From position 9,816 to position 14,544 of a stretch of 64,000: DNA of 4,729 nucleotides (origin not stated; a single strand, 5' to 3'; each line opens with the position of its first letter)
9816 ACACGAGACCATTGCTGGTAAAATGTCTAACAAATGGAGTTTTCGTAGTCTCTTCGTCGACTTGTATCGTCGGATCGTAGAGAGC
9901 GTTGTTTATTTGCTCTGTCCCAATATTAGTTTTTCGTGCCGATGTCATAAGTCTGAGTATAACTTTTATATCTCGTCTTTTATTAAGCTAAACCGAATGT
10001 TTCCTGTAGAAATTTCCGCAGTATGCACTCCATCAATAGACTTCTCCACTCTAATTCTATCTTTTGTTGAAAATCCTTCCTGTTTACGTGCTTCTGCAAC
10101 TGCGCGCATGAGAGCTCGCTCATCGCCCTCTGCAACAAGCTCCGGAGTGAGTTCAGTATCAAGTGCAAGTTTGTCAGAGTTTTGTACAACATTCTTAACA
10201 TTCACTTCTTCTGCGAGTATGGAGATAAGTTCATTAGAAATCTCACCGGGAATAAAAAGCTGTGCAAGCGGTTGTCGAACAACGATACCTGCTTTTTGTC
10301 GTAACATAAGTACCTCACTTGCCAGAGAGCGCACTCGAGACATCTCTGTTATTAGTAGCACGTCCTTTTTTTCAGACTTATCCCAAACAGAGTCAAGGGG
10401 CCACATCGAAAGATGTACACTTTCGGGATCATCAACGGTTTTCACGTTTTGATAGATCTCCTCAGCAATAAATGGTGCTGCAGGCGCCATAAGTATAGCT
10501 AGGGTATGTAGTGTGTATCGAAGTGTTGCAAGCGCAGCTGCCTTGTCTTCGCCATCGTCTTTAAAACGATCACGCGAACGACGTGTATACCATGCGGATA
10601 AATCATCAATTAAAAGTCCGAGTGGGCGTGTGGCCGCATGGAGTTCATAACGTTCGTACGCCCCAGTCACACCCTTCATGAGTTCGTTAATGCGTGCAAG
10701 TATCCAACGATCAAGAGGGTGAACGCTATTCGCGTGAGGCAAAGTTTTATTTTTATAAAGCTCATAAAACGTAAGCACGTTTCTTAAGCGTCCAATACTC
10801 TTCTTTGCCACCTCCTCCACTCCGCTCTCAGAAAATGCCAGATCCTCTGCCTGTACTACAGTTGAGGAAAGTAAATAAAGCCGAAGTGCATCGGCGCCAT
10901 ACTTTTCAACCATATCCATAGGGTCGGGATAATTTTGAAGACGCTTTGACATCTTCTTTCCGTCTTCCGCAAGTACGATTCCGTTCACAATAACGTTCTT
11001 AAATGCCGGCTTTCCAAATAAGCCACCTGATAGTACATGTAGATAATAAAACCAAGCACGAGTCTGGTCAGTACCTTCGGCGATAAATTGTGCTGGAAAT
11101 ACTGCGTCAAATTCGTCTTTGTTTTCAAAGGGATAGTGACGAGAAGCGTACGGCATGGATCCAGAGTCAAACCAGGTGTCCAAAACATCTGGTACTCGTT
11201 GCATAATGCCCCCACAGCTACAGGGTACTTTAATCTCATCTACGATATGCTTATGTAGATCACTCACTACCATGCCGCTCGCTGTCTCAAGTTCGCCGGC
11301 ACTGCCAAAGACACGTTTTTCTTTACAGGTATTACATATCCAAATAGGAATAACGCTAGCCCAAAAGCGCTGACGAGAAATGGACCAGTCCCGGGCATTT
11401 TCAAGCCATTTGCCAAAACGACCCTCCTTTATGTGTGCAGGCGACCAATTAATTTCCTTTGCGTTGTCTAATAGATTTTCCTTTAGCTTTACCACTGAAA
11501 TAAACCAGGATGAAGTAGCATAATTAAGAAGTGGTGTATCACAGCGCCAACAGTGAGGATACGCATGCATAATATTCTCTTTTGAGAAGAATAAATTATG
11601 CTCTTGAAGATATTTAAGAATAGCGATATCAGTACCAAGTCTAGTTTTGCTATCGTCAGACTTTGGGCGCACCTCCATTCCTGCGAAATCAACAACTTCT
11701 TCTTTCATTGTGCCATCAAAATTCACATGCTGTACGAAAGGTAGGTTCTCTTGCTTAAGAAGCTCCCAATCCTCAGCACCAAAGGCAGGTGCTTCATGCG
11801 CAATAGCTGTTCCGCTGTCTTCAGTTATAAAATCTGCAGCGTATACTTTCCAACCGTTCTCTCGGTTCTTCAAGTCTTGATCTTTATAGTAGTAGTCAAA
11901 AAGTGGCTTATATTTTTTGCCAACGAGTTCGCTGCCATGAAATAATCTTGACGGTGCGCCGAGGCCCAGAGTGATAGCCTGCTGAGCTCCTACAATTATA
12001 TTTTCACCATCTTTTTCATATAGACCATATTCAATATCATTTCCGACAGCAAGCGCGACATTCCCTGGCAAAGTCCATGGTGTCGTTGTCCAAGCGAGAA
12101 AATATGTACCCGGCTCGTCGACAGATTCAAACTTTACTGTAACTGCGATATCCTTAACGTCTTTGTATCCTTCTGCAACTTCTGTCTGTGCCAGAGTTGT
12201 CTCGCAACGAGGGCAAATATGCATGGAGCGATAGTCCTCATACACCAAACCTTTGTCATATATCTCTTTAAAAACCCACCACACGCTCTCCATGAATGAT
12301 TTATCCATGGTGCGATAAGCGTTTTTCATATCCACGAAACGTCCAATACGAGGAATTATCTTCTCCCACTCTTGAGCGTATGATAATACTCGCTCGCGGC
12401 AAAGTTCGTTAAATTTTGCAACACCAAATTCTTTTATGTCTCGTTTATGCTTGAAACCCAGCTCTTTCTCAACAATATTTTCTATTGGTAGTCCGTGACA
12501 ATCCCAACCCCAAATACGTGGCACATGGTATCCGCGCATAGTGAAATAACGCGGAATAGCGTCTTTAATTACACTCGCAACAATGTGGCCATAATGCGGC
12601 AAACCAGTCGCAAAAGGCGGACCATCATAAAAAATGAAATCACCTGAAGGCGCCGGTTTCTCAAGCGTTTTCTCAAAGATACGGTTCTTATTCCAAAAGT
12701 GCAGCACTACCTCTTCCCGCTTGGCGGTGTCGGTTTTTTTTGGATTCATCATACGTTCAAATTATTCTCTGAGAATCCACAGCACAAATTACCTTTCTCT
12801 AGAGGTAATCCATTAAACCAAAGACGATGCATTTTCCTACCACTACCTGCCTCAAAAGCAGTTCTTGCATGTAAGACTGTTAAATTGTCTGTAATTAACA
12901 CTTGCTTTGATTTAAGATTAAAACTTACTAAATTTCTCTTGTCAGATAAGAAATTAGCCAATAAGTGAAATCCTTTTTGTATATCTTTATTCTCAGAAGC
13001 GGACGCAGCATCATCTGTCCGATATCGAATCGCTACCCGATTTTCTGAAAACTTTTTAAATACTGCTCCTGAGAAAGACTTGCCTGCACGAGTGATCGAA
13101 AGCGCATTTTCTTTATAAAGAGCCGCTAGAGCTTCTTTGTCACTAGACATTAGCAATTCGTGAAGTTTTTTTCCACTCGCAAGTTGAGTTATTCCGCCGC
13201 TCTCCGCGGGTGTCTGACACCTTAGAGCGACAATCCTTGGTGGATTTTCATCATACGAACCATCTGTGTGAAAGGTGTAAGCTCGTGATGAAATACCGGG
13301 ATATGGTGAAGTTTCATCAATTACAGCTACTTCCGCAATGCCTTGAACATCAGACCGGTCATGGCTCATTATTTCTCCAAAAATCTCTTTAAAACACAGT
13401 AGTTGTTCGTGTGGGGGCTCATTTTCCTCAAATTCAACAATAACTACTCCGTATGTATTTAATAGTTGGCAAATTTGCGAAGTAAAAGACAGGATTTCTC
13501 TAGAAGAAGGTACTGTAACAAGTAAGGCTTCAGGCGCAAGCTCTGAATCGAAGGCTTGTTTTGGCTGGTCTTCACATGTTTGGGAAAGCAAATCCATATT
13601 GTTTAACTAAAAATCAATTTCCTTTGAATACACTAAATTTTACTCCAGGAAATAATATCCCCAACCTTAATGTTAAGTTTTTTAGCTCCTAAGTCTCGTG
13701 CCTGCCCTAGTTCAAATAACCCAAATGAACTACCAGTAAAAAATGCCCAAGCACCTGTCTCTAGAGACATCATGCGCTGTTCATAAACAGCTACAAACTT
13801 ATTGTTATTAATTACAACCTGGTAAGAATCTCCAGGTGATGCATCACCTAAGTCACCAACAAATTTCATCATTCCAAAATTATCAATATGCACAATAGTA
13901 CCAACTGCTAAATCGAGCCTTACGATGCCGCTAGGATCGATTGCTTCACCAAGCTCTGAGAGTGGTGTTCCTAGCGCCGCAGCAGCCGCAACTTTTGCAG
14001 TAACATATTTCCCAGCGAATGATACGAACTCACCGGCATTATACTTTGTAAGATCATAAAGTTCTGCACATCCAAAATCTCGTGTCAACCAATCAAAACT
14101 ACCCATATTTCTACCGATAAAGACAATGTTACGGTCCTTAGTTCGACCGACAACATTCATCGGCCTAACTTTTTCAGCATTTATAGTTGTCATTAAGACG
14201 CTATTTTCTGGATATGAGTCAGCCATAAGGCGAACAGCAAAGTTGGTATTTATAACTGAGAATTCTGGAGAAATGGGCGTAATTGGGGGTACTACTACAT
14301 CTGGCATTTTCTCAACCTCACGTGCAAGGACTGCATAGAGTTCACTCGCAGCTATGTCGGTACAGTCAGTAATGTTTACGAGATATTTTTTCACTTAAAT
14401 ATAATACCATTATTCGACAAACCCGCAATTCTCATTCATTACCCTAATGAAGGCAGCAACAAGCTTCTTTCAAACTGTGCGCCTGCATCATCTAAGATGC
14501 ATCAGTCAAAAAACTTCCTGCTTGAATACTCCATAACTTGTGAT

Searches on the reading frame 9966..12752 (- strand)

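Call 111: search_protein_families(library=pfam, proteins=[window:9966-12752:-], max_evalue=0.001)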
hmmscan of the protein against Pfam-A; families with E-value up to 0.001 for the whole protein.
window:9966-12752:- (928 aa): 5 families
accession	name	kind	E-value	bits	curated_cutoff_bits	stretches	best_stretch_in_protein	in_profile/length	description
PF00133.28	tRNA-synt_1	-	5.4e-136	454.1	22.7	1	16-637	2-412/414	tRNA synthetases class I (I, L, M and V)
PF08264.19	Anticodon_1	-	6.9e-30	104.3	25.1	1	681-828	1-143/148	Anticodon-binding domain of tRNA ligase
PF09334.17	tRNA-synt_1g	-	7.1e-18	65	20.1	2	46-192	8-135/391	tRNA synthetases class I (M)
PF19302.4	DUF5915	-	1.2e-08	35.2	27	1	837-904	76-144/195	Domain of unknown function (DUF5915)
PF01406.26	tRNA-synt_1e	-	2.7e-05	24.1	27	1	578-648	232-299/301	tRNA synthetases class I (C) catalytic domain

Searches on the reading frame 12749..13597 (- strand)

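Call 111: search_protein_families(library=pfam, proteins=[window:12749-13597:-], max_evalue=0.001)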
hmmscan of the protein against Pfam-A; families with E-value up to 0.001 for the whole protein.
window:12749-13597:- (282 aa): 1 family
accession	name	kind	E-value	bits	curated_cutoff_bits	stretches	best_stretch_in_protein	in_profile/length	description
PF02668.22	TauD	-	4.1e-30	106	27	1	40-260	28-267/267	Taurine catabolism dioxygenase TauD, TfdA family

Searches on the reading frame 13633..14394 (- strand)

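Call 111: search_protein_families(library=pfam, proteins=[window:13633-14394:-], max_evalue=0.001)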
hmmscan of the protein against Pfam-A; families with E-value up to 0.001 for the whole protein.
window:13633-14394:- (253 aa): 1 family
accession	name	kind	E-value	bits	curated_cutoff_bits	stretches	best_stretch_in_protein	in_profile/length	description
PF01887.21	SAM_HAT_N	-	8.3e-08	32.6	26.3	1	13-149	11-145/145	SAM hydroxide adenosyltransferase N-terminal domain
